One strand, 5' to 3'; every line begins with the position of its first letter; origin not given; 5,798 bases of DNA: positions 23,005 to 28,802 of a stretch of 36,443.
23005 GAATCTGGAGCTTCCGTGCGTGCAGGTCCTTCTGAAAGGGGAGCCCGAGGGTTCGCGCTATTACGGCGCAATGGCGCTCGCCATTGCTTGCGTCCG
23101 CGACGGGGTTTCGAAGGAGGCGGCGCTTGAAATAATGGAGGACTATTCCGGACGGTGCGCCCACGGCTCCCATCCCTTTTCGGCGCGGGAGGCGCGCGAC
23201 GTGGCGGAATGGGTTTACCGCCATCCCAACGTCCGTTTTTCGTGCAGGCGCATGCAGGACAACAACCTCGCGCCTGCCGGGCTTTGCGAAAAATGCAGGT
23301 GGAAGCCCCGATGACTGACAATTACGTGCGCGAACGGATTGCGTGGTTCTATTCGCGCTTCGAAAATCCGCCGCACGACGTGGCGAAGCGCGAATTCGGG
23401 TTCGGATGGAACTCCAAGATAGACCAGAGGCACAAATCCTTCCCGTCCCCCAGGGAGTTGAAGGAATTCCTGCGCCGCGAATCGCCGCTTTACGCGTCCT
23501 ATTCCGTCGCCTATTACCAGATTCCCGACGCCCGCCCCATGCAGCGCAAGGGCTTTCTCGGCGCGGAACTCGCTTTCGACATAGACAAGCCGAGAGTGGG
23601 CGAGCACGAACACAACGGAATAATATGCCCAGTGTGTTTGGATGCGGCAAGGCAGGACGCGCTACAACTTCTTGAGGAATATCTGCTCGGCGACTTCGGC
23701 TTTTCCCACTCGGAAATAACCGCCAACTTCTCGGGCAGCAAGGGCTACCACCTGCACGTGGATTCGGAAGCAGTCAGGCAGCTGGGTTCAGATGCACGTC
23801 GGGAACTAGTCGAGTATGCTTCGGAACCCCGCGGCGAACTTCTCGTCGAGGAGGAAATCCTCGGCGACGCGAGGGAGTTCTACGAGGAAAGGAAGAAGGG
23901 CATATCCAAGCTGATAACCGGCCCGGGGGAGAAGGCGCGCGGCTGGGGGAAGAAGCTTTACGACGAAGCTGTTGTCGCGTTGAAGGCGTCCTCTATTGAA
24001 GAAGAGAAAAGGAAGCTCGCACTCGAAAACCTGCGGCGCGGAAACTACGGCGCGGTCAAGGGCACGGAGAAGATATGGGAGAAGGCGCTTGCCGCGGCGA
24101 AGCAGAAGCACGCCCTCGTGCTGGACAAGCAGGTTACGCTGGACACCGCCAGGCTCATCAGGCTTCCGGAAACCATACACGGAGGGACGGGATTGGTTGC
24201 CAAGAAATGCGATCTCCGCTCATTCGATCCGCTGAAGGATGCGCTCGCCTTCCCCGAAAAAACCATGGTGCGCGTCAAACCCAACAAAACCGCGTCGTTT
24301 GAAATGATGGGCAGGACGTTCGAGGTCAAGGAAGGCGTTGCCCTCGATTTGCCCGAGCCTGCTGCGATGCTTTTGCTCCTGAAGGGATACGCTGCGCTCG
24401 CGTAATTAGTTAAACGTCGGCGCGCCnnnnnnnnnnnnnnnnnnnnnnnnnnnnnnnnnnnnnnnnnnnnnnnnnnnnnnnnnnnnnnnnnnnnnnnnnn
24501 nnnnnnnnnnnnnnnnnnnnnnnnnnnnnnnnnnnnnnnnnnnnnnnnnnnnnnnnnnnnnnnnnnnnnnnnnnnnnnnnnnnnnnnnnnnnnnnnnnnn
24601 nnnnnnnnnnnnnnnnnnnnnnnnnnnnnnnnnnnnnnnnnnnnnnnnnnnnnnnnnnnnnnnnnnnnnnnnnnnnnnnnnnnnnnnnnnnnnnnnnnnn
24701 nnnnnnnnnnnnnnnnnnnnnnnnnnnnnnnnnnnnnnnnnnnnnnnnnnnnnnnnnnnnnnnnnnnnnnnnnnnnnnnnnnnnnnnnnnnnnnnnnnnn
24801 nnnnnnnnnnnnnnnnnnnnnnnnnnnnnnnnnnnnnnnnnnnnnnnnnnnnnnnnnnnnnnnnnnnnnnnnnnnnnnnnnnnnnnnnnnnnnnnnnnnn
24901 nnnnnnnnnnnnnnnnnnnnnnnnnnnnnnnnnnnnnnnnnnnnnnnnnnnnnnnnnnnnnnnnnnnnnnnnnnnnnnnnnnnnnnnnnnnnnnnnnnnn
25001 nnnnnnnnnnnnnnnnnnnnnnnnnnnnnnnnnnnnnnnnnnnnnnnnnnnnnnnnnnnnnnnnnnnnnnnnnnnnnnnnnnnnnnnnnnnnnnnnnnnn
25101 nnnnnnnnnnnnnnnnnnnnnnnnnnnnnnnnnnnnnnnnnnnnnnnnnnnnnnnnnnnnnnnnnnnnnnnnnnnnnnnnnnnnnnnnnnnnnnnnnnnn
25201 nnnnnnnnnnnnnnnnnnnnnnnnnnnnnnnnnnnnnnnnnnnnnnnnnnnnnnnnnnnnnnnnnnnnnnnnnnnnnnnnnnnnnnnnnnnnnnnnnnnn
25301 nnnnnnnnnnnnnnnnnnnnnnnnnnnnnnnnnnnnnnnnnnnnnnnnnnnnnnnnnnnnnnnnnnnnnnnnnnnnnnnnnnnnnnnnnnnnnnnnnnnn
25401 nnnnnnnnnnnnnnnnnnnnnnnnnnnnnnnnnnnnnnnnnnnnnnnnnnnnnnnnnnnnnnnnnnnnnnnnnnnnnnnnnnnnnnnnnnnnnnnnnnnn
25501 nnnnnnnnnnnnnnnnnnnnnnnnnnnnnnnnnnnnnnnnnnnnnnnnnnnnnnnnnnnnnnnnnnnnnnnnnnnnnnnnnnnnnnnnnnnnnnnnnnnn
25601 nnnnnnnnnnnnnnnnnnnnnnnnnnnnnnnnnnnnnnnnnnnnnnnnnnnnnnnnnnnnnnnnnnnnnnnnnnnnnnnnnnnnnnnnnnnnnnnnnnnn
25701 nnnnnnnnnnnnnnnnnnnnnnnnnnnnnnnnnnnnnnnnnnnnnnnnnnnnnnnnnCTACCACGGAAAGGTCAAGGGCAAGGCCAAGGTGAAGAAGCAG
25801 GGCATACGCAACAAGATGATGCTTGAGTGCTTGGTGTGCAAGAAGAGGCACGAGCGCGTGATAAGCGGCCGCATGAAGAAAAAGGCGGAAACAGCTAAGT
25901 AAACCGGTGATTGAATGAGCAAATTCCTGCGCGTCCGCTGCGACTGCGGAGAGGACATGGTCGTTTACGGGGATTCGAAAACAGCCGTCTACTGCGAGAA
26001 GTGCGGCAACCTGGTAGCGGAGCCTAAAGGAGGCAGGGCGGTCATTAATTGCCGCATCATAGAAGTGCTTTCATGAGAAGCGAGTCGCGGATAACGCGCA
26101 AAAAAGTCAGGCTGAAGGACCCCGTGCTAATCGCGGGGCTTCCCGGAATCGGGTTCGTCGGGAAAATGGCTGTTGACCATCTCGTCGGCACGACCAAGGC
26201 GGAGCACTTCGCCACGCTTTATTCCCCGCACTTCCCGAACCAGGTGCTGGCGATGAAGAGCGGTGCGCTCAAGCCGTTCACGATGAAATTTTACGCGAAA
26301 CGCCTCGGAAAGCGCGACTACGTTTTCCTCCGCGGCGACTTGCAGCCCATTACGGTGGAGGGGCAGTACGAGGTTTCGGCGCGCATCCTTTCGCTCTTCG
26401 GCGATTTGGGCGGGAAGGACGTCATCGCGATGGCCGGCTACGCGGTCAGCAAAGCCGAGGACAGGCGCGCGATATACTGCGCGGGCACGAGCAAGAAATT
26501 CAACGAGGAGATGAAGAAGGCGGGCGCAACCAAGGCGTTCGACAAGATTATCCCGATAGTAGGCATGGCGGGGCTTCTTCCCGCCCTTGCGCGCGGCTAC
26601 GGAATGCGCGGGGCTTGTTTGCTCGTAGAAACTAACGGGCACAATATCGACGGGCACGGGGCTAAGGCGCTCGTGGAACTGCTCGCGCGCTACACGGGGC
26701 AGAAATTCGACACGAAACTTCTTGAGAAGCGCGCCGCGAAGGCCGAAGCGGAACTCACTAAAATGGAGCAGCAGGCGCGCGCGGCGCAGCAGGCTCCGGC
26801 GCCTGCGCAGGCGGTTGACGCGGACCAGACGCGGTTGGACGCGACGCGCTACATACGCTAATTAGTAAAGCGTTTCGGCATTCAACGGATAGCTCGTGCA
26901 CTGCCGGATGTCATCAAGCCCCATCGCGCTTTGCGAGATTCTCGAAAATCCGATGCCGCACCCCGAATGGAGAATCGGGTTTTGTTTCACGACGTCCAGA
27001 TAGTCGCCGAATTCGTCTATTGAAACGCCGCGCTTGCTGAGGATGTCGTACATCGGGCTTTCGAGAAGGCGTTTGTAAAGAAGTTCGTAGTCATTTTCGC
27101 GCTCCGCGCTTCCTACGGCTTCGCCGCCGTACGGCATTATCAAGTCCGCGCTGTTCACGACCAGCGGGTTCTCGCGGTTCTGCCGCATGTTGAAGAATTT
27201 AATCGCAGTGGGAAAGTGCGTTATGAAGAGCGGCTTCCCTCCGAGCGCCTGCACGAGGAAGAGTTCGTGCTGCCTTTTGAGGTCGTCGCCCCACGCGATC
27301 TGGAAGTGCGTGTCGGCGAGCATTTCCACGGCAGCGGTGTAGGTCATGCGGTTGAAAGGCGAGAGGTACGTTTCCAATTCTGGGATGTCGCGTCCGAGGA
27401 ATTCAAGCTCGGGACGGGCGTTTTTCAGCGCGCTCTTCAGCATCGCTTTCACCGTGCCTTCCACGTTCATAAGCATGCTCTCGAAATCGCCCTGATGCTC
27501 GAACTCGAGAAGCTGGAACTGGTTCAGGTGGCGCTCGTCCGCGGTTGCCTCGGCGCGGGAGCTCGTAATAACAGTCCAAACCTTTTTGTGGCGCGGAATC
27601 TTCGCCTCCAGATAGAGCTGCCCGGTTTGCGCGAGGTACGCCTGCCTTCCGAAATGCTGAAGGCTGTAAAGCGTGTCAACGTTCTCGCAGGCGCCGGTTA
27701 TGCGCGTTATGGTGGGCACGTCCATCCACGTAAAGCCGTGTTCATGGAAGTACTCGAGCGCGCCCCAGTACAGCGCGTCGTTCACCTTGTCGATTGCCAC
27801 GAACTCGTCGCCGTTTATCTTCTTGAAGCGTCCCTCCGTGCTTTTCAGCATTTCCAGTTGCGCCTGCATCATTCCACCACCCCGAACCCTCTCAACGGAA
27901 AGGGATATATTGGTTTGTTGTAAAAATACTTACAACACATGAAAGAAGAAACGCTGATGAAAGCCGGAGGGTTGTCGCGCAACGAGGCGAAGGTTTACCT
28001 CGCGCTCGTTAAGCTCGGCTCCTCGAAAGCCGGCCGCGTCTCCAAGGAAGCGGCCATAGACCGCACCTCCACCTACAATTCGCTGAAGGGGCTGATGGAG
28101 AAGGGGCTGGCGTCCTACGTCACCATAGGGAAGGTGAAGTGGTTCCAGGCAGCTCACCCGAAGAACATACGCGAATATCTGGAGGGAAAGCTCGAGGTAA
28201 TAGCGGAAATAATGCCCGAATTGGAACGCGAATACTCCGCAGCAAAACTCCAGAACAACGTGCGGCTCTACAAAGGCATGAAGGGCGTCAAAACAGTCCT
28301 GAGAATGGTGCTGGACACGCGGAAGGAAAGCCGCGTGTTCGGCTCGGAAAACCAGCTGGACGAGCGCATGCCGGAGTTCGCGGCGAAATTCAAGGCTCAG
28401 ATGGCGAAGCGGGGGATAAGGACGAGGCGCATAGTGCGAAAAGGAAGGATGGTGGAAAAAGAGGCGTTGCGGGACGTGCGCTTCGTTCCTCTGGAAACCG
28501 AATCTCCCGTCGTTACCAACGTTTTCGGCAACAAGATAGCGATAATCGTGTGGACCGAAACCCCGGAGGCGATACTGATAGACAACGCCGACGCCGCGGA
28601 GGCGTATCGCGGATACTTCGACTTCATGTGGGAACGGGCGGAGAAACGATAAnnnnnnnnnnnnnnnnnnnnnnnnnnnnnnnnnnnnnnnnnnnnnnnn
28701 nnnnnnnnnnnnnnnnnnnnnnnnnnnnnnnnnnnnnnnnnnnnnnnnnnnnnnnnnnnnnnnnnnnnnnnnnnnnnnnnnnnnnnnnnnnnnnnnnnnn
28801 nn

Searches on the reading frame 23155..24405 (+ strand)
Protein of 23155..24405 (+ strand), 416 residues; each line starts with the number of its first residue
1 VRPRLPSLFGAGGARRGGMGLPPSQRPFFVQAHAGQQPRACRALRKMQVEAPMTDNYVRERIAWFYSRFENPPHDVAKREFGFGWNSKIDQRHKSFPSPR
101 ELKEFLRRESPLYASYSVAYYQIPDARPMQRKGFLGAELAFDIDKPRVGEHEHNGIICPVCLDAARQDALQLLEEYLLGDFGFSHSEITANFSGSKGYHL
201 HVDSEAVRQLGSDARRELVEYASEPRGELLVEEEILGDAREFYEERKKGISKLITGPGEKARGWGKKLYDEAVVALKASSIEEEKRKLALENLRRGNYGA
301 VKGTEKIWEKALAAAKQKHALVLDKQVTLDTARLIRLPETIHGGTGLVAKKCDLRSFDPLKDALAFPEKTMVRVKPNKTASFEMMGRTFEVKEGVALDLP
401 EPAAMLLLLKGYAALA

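Call 6: search_protein_families(library=pfam, proteins=[window:23155-24405:+], max_evalue=0.00001)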
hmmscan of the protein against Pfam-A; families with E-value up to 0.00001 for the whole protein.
window:23155-24405:+ (416 aa): 1 family
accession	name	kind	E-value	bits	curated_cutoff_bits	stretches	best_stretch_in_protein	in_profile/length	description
PF01896.25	DNA_primase_S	-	5.5e-15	56.5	26.8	1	141-350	1-159/163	DNA primase small subunit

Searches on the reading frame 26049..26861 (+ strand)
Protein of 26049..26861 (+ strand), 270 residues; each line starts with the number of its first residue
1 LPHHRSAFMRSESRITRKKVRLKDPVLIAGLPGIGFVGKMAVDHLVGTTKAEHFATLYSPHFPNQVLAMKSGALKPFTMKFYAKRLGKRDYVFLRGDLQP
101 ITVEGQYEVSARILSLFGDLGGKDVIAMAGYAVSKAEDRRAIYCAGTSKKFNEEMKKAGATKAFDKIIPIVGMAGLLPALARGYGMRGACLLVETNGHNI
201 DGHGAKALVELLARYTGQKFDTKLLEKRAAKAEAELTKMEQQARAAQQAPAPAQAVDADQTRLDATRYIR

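Call 6: search_protein_families(library=pfam, proteins=[window:26049-26861:+], max_evalue=0.00001)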
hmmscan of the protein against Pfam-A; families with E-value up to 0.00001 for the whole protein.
window:26049-26861:+ (270 aa): 1 family
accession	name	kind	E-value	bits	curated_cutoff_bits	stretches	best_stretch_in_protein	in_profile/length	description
PF09754.15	PAC2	-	3.6e-35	122.2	25.8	1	27-239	1-214/215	PAC2 family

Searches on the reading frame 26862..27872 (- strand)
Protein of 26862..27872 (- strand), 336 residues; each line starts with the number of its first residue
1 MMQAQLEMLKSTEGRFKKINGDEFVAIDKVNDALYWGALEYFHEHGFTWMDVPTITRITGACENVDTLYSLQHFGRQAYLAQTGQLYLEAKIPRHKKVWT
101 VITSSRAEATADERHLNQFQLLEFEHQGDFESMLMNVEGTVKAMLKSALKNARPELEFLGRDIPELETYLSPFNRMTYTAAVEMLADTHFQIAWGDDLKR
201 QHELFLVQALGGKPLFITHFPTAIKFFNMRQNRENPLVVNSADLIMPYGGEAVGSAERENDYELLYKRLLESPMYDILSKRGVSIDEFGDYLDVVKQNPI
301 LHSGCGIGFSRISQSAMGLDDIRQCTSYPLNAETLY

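Call 6: search_protein_families(library=pfam, proteins=[window:26862-27872:-], max_evalue=0.00001)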
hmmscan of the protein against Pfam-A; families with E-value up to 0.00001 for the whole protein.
window:26862-27872:- (336 aa): 1 family
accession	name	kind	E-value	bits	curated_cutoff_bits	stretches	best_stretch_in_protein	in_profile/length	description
PF00152.25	tRNA-synt_2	-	3.1e-36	125.4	25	1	34-331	28-307/308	tRNA synthetases class II (D, K and N)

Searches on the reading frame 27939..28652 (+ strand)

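Call 31: search_protein_families(library=pfam, proteins=[window:27939-28652:+], max_evalue=0.00001)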
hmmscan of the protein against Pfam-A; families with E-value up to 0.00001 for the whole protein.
window:27939-28652:+ (237 aa): 1 family
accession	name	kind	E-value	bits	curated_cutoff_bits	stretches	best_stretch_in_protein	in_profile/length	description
PF01978.25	TrmB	-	7.9e-15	54.9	25.6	1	9-74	3-67/68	Sugar-specific transcriptional regulator TrmB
